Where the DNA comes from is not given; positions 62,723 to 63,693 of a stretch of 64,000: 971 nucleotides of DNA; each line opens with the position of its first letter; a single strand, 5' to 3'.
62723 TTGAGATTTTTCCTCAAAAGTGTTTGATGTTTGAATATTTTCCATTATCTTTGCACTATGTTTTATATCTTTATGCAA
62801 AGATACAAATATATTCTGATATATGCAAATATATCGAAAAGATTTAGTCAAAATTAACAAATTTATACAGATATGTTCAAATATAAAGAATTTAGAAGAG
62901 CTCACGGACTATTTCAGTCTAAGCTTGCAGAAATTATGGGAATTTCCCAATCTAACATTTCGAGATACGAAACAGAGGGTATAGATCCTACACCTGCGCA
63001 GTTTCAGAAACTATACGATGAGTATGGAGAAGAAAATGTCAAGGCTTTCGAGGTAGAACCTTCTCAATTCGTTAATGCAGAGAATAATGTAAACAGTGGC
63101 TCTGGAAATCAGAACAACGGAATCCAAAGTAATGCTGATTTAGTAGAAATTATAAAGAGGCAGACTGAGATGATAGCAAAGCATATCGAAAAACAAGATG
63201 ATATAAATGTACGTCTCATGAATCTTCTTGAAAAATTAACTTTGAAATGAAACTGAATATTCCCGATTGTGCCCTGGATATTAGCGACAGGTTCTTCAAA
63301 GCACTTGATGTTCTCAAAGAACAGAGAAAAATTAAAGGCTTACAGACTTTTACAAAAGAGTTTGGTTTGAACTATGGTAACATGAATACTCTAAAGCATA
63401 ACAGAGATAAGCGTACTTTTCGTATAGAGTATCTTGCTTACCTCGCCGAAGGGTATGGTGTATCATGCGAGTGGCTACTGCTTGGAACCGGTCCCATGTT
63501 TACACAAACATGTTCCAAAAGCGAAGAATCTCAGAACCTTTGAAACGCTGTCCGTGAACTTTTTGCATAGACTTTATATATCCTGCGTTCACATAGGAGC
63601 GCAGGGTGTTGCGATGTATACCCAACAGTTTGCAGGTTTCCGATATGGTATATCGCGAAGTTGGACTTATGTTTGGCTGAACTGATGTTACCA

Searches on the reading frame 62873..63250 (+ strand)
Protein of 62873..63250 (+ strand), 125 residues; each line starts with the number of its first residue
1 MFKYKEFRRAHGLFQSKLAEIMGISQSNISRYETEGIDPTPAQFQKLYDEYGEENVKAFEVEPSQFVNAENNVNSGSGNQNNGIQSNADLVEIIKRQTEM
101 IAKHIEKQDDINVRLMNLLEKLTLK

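Call 23: search_protein_families(library=phrogs, proteins=[window:62873-63250:+], max_evalue=0.001)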
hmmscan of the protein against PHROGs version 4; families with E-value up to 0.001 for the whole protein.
window:62873-63250:+ (125 aa): 10 families
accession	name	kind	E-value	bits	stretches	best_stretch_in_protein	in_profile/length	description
phrog_3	-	transcription regulation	8.8e-08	33.3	1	4-86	93-179/430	transcriptional repressor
phrog_8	-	transcription regulation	3.4e-07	31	1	5-51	82-208/346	transcriptional regulator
phrog_1373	-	transcription regulation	4.6e-07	31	1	5-40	69-104/166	transcriptional regulator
phrog_2439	-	transcription regulation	9.4e-07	29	1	5-105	13-112/367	transcriptional regulator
phrog_2967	-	transcription regulation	7.2e-05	23.4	1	5-104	16-104/225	transcriptional regulator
phrog_2339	-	DNA, RNA and nucleotide metabolism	0.00016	22.6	1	4-38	30-64/98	HTH DNA binding protein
phrog_7950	-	transcription regulation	0.00018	22.5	1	4-35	12-43/68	transcriptional repressor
phrog_4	-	transcription regulation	0.00019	21.6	1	4-52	141-177/400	transcriptional repressor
phrog_2328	-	transcription regulation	0.00044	21.1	0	7-43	23-59/128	transcriptional repressor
phrog_2104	-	unknown function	0.0008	20.6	0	5-47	45-87/103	-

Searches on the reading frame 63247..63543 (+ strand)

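Call 23: search_protein_families(library=phrogs, proteins=[window:63247-63543:+], max_evalue=0.001)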
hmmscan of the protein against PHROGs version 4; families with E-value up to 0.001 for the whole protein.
window:63247-63543:+ (98 aa): 4 families
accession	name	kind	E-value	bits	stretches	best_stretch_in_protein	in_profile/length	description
phrog_9710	-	unknown function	6.8e-26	91.2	1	9-92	7-90/95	-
phrog_4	-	transcription regulation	8.7e-06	26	1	22-87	140-201/400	transcriptional repressor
phrog_8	-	transcription regulation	0.00052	20.5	1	34-86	175-224/346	transcriptional regulator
phrog_3037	-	transcription regulation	0.00073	20.4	1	18-91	20-88/189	transcriptional repressor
